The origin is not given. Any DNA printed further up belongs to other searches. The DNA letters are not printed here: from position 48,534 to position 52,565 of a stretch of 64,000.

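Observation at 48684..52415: Candidate chain-terminator/polymerase fusion (MTase - coiled-coil - GT2 - GT4) in a Wzm/Wzt glycan locus with a Wzt carbohydrate-binding domain and a stand-alone kinase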

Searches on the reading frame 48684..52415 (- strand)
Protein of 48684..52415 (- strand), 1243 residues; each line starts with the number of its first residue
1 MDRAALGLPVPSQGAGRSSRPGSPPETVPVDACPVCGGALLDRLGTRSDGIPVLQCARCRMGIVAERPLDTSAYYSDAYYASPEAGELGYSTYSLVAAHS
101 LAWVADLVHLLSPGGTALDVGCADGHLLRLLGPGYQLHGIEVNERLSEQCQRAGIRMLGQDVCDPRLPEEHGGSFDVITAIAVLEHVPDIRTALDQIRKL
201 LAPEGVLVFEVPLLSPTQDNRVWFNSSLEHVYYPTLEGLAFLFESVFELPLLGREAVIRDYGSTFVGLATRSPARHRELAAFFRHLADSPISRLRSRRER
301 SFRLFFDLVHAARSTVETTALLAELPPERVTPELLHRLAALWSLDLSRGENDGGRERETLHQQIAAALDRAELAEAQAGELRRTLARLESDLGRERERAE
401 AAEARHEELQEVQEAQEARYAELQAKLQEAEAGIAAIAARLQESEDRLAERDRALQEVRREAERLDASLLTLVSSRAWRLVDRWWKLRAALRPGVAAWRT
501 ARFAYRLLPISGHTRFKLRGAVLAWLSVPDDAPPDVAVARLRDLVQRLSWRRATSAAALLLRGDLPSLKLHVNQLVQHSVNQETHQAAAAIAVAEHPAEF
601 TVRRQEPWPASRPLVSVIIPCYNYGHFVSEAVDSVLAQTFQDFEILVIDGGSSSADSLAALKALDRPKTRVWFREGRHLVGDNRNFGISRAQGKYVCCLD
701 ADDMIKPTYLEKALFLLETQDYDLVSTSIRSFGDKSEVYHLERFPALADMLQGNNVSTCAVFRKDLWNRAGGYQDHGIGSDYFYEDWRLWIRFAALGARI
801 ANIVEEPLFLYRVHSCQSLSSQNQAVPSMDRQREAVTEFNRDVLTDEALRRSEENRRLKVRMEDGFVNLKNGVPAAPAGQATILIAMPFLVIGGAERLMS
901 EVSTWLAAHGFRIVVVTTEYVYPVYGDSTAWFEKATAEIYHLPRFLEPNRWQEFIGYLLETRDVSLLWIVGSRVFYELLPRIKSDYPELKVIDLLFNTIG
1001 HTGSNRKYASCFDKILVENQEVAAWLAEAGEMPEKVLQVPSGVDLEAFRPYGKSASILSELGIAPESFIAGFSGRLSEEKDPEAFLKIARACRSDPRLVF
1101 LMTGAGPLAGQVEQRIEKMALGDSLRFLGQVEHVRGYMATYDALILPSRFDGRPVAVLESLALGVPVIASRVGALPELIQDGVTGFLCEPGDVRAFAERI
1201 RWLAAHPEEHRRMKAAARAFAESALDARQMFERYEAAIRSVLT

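Call 3: search_protein_families(library=pfam, proteins=[window:48684-52415:-], max_evalue=0.01)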
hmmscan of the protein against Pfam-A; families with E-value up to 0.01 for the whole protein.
window:48684-52415:- (1243 aa): 18 families
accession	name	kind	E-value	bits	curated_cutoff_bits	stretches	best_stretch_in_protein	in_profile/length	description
PF00534.26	Glycos_transf_1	-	4.1e-32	111.5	26.4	1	1060-1219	8-171/172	Glycosyl transferases group 1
PF13692.12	Glyco_trans_1_4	-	2e-29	103.1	27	1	1069-1204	3-140/142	Glycosyl transferases group 1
PF00535.33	Glycos_transf_2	-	7.1e-29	101.3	23.3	1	616-744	1-130/168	Glycosyl transferase family 2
PF13489.12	Methyltransf_23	-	1.1e-19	71.2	27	1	105-244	10-155/164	Methyltransferase domain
PF08242.18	Methyltransf_12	-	1.6e-14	54.8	30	1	118-207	1-98/98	Methyltransferase domain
PF08241.18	Methyltransf_11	-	3.5e-13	50.5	21.2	1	118-209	1-95/95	Methyltransferase domain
PF13641.12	Glyco_tranf_2_3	-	2.1e-11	44.7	27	1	615-804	3-204/230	Glycosyltransferase like family 2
PF10111.15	Glyco_tranf_2_2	-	7.2e-11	42.5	27.3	1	616-718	1-107/276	Glycosyltransferase like family 2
PF13649.12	Methyltransf_25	-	1.1e-09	39.2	27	1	118-205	2-97/97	Methyltransferase domain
PF13847.12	Methyltransf_31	-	7.6e-08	32.6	27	1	112-210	2-110/145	Methyltransferase domain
PF07021.18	MetW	-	1e-06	29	21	1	107-196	7-97/193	Methionine biosynthesis protein MetW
PF13439.12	Glyco_transf_4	-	0.00014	22.4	28.5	0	892-934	1-38/170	Glycosyltransferase Family 4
PF13524.12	Glyco_trans_1_2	-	0.00035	21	25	1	1157-1232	67-140/144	Glycosyl transferase-like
PF13632.12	Glyco_trans_2_3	-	0.0015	18.8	27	1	695-806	1-119/198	Glycosyl transferase family group 2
PF05911.16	FPP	-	0.0039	15.9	40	1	356-466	707-817/871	Filament-like plant protein, long coiled-coil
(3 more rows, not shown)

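Call 9: search_solved_structures(query=window:48684-52415:-, max_evalue=0.01)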
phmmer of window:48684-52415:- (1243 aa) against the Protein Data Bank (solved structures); distinct sequences matched with E-value up to 0.01: 112 (the best 60 are shown).
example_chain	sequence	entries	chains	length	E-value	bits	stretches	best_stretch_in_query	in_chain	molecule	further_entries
2jjm_A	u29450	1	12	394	1.5e-18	69.2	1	1083-1241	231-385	GLYCOSYL TRANSFERASE, GROUP 1 FAMILY PROTEIN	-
3mbo_A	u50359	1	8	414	1.7e-18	69.1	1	1083-1241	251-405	Glycosyltransferase, group 1 family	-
5d00_A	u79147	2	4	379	2.4e-15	58.6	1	1033-1236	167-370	N-acetyl-alpha-D-glucosaminyl L-malate synthase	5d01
2z87_A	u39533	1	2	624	9.3e-15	56.7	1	612-714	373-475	Chondroitin synthase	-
2z86_A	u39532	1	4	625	9.4e-15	56.7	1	612-714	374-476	Chondroitin synthase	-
6kih_A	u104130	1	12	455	2.5e-13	52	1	1022-1216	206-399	Tll1590 protein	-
3c4q_A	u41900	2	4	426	6.4e-13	50.6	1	1027-1238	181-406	Predicted glycosyltransferases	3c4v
3c48_A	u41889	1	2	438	6.9e-13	50.5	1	1027-1238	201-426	Predicted glycosyltransferases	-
5hea_A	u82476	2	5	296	8.7e-13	50.2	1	613-735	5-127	Putative glycosyltransferase (GalT1)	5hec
8dvz_A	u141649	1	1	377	2.6e-12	48.6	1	1075-1239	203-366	N, N'-diacetylbacillosaminyl-diphospho-undecaprenol alpha-1,3-N-acetylgalactosaminyltransf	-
4xso_B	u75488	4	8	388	3.9e-12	48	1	1010-1227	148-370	Alr3699 protein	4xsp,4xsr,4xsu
6tvp_A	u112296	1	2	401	2.3e-11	45.5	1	1033-1218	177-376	Alpha-maltose-1-phosphate synthase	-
8dqd_A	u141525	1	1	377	2.4e-11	45.4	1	1075-1239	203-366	N, N'-diacetylbacillosaminyl-diphospho-undecaprenol alpha-1,3-N-acetylgalactosaminyltransf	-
8dvw_A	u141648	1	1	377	3.9e-11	44.7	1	1082-1239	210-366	N, N'-diacetylbacillosaminyl-diphospho-undecaprenol alpha-1,3-N-acetylgalactosaminyltransf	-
3oka_A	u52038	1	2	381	8.3e-11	43.6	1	1037-1234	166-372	GDP-mannose-dependent alpha-(1-6)-phosphatidylinositol monomannoside mannosyltransferase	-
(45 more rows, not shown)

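Call 10: find_homologous_proteins(query=window:48684-52415:-, max_evalue=1e-10)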
Query window:48684-52415:- (1243 aa): 53 proteins with E <= 1e-10 among 8000 candidates.
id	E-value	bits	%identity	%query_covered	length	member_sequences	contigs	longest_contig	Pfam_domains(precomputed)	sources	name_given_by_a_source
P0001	0.0e+0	2735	100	98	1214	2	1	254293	PF07021.19,PF13847.13,PF13489.13,PF10111.15,PF13641.13,PF00534.27,PF13649.13,PF00535.33,PF08241.19,PF08242.19,PF13692.13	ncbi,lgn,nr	ncbi:MAG TPA: glycosyltransferase [Thermoanaerobaculia bacterium]|nr:glycosyltransferase [Thermoanae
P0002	0.0e+0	2000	73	98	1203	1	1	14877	PF07021.19,PF13847.13,PF13489.13,PF10111.15,PF13641.13,PF00534.27,PF13649.13,PF00535.33,PF08241.19,PF08242.19,PF13692.13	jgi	jgi:glycosyltransferase involved in cell wall biosynthesis/SAM-dependent methyltransferase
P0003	0.0e+0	1974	73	98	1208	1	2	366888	PF07021.19,PF13847.13,PF13489.13,PF10111.15,PF13641.13,PF00534.27,PF13649.13,PF00535.33,PF08241.19,PF08242.19,PF13692.13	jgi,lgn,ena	-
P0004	0.0e+0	1960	73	98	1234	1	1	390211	PF13489.13,PF10111.15,PF13439.13,PF00535.33,PF08241.19,PF13692.13,PF07021.19,PF13847.13,PF13641.13,PF00534.27,PF13649.13,PF08242.19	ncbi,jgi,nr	ncbi:MAG: hypothetical protein QOF89_5690 [Acidobacteriota bacterium]|jgi:glycosyltransferase involv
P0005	0.0e+0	1887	70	97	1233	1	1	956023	PF13489.13,PF10111.15,PF13439.13,PF00535.33,PF08241.19,PF13692.13,PF07021.19,PF13847.13,PF13641.13,PF00534.27,PF13649.13,PF08242.19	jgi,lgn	jgi:glycosyltransferase involved in cell wall biosynthesis/SAM-dependent methyltransferase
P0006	0.0e+0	1874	68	98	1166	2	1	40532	PF13489.13,PF10111.15,PF13524.13,PF13439.13,PF00535.33,PF08241.19,PF13692.13,PF13847.13,PF13641.13,PF00534.27,PF13649.13,PF08242.19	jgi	jgi:glycosyltransferase involved in cell wall biosynthesis/SAM-dependent methyltransferase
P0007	0.0e+0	1866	69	98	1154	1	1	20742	PF13489.13,PF10111.15,PF13439.13,PF00535.33,PF08241.19,PF13692.13,PF07021.19,PF13847.13,PF13641.13,PF00534.27,PF13649.13,PF08242.19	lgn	-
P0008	0.0e+0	1859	69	98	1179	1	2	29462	PF13489.13,PF10111.15,PF13439.13,PF00535.33,PF08241.19,PF13692.13,PF07021.19,PF13847.13,PF13641.13,PF00534.27,PF13649.13,PF08242.19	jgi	jgi:glycosyltransferase involved in cell wall biosynthesis/SAM-dependent methyltransferase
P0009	0.0e+0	1856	68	98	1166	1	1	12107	PF13489.13,PF10111.15,PF13439.13,PF00535.33,PF08241.19,PF13692.13,PF07021.19,PF13847.13,PF13641.13,PF00534.27,PF13649.13,PF08242.19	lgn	-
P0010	0.0e+0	1851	68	98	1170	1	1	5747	PF13847.13,PF13489.13,PF10111.15,PF13641.13,PF00534.27,PF13649.13,PF13439.13,PF00535.33,PF08241.19,PF08242.19,PF13692.13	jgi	jgi:glycosyltransferase involved in cell wall biosynthesis/SAM-dependent methyltransferase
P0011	0.0e+0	1834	67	98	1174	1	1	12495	PF13489.13,PF10111.15,PF13439.13,PF00535.33,PF08241.19,PF13692.13,PF07021.19,PF13847.13,PF13641.13,PF00534.27,PF13649.13,PF08242.19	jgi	jgi:O-antigen biosynthesis protein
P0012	0.0e+0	1833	68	98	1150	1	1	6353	PF07021.19,PF13847.13,PF13489.13,PF10111.15,PF13641.13,PF00534.27,PF13649.13,PF00535.33,PF08241.19,PF08242.19,PF13692.13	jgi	jgi:glycosyltransferase involved in cell wall biosynthesis/SAM-dependent methyltransferase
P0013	0.0e+0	1831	67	98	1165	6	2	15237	PF13847.13,PF13489.13,PF10111.15,PF13641.13,PF00534.27,PF13649.13,PF13439.13,PF00535.33,PF08241.19,PF08242.19,PF13692.13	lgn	-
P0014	0.0e+0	1811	66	98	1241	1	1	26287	PF07021.19,PF13847.13,PF13489.13,PF10111.15,PF13641.13,PF00534.27,PF13649.13,PF00535.33,PF08241.19,PF08242.19,PF13692.13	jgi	jgi:glycosyltransferase involved in cell wall biosynthesis/SAM-dependent methyltransferase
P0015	0.0e+0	1791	68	98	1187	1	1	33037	PF13489.13,PF10111.15,PF13524.13,PF00535.33,PF08241.19,PF13692.13,PF13632.13,PF13641.13,PF00534.27,PF13649.13,PF08242.19,PF20706.4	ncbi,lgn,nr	ncbi:MAG TPA: glycosyltransferase [Thermoanaerobaculia bacterium]|nr:glycosyltransferase [Thermoanae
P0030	3.4e-272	924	49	52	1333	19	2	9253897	PF13489.13,PF10111.15,PF00535.33,PF08241.19,PF13692.13,PF07021.19,PF13847.13,PF13641.13,PF00534.27,PF13649.13,PF08242.19,PF20706.4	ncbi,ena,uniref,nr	ncbi:glycosyltransferase involved in cell wall biosynthesis/SAM-dependent methyltransferase/archaell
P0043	1.6e-234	800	39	98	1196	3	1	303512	PF07021.19,PF13489.13,PF10111.15,PF13641.13,PF00534.27,PF13649.13,PF00535.33,PF08241.19,PF08242.19,PF20706.4,PF13692.13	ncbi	-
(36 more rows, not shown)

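Call 12: find_encoding_contigs(protein=P0004, flank=10000, max_places=2)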
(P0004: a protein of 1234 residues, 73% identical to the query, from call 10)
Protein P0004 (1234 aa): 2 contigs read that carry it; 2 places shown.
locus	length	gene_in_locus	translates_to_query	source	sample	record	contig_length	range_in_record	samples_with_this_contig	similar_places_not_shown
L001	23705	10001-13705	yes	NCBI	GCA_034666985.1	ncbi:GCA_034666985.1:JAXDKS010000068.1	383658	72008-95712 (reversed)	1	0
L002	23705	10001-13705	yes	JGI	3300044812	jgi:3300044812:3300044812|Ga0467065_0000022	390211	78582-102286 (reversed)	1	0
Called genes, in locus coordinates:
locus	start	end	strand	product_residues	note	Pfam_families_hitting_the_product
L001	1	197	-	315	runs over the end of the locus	-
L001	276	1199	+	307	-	PF22847:Glyco_hydro_43_rel (faint)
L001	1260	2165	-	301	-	PF13229:Beta_helix (faint)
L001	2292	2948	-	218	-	PF25087:GMPPB_C (faint), PF21711:DCTN5 (weak), PF25084:LbH_EIF2B (weak), PF00132:Hexapep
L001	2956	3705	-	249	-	PF13489:Methyltransf_23 (weak), PF08242:Methyltransf_12 (weak)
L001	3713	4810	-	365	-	PF01041:DegT_DnrJ_EryC1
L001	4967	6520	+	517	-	-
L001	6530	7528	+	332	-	PF00535:Glycos_transf_2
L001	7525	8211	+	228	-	PF13489:Methyltransf_23, PF08241:Methyltransf_11, PF08242:Methyltransf_12 (weak), PF13649:Methyltransf_25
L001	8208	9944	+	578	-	-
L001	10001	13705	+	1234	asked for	PF13489:Methyltransf_23, PF08241:Methyltransf_11, PF08242:Methyltransf_12, PF00535:Glycos_transf_2, PF10111:Glyco_tranf_2_2, PF13641:Glyco_tranf_2_3, PF00534:Glycos_transf_1, PF13692:Glyco_trans_1_4, +4 more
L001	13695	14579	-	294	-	PF01370:Epimerase, PF04321:RmlD_sub_bind, PF16363:GDP_Man_Dehyd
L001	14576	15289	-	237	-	PF00483:NTP_transferase, PF12804:NTP_transf_3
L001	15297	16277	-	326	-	PF01073:3Beta_HSD, PF01370:Epimerase, PF02719:Polysacc_synt_2, PF04321:RmlD_sub_bind (weak), PF05368:NmrA, PF16363:GDP_Man_Dehyd, PF13460:NAD_binding_10, PF07993:NAD_binding_4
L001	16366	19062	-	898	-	PF00884:Sulfatase, PF01663:Phosphodiest (faint), PF16347:SGSH_C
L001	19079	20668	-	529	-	-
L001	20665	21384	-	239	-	-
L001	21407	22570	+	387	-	PF00266:Aminotran_5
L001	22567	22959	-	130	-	-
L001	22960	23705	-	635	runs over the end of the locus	PF13667:ThiC-associated, PF01964:ThiC_Rad_SAM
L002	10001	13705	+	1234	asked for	PF13489:Methyltransf_23, PF08241:Methyltransf_11, PF08242:Methyltransf_12, PF00535:Glycos_transf_2, PF10111:Glyco_tranf_2_2, PF13641:Glyco_tranf_2_3, PF00534:Glycos_transf_1, PF13692:Glyco_trans_1_4, +4 more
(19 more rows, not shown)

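Call 13: find_encoding_contigs(protein=P0030, flank=10000, max_places=2)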
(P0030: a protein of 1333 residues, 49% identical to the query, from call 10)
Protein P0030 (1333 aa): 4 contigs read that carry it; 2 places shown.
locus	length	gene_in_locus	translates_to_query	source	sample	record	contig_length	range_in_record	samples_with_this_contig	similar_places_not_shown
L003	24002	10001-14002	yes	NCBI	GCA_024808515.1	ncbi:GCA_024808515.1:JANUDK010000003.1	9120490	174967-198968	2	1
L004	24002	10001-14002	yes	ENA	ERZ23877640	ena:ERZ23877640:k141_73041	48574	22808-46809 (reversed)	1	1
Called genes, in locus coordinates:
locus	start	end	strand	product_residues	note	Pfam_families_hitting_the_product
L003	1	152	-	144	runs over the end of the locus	-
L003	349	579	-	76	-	-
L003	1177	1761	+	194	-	PF01936:NYN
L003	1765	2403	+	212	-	-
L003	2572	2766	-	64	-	-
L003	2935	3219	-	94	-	PF10074:RovC_DNA-bd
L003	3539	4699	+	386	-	PF13439:Glyco_transf_4, PF13477:Glyco_trans_4_2, PF13579:Glyco_trans_4_4, PF20706:GT4-conflict, PF00534:Glycos_transf_1, PF13692:Glyco_trans_1_4, PF13524:Glyco_trans_1_2 (weak)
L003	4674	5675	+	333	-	PF04321:RmlD_sub_bind, PF05368:NmrA, PF01073:3Beta_HSD, PF01370:Epimerase, PF02719:Polysacc_synt_2, PF07993:NAD_binding_4, PF13460:NAD_binding_10, PF16363:GDP_Man_Dehyd, +1 more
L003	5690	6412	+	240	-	PF00483:NTP_transferase, PF12804:NTP_transf_3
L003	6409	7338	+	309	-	PF01370:Epimerase, PF16363:GDP_Man_Dehyd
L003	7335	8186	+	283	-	PF00535:Glycos_transf_2, PF13641:Glyco_tranf_2_3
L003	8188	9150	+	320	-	PF01061:ABC2_membrane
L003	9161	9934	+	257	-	PF00005:ABC_tran, PF13304:AAA_21 (faint)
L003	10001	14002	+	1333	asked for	PF13489:Methyltransf_23, PF08241:Methyltransf_11, PF08242:Methyltransf_12, PF13649:Methyltransf_25, PF00535:Glycos_transf_2, PF10111:Glyco_tranf_2_2, PF13641:Glyco_tranf_2_3, PF00534:Glycos_transf_1, +4 more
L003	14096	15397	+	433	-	PF04932:Wzy_C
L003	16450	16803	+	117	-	PF13560:HTH_31, PF01381:HTH_3, PF12844:HTH_19, PF13443:HTH_26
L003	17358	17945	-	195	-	-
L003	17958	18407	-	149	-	PF01850:PIN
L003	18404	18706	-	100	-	-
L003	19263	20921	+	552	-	PF00239:Resolvase, PF07508:Recombinase, PF13408:Zn_ribbon_recom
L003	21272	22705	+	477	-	PF00171:Aldedh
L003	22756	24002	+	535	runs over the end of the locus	PF00732:GMC_oxred_N, PF05199:GMC_oxred_C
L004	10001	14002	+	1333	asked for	PF13489:Methyltransf_23, PF08241:Methyltransf_11, PF08242:Methyltransf_12, PF13649:Methyltransf_25, PF00535:Glycos_transf_2, PF10111:Glyco_tranf_2_2, PF13641:Glyco_tranf_2_3, PF00534:Glycos_transf_1, +4 more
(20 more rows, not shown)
